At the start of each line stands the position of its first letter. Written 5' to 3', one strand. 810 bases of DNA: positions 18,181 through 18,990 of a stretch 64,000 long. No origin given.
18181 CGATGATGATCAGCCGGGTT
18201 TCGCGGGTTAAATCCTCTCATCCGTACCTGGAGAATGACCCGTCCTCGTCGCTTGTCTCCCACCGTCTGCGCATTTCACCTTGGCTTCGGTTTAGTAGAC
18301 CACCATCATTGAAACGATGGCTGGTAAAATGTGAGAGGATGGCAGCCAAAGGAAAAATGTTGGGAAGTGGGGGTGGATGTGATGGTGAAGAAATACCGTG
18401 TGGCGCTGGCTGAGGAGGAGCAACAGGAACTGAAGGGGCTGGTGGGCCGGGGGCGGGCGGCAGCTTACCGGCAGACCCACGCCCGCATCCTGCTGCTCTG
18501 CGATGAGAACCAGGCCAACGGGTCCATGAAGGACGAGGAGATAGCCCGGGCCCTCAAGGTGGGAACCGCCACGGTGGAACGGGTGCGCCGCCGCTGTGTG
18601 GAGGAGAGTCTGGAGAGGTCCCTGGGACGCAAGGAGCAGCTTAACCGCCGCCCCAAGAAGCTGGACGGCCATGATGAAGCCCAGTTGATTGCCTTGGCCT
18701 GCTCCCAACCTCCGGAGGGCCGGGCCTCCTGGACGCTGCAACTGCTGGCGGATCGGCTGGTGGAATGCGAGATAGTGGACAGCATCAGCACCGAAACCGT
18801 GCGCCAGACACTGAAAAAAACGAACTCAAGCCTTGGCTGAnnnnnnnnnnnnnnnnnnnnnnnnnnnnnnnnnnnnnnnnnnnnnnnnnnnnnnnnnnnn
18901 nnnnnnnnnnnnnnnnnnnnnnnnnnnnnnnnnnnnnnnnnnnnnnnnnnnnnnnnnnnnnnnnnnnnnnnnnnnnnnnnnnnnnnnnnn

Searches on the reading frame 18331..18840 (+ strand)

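Call 75: search_protein_families(library=pfam, proteins=[window:18331-18840:+], max_evalue=0.01)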
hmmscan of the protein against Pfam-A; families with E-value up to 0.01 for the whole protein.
window:18331-18840:+ (169 aa): 3 families
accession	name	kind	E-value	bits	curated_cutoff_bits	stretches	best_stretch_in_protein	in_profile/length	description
PF13565.12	HTH_32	-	3.2e-14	53.7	33.7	1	81-161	1-73/73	Homeodomain-like domain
PF13551.12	HTH_29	-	0.00049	20.6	28.1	1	50-117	1-64/64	Winged helix-turn helix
PF13384.12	HTH_23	-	0.0011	19.1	24.6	1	51-95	8-47/50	Homeodomain-like domain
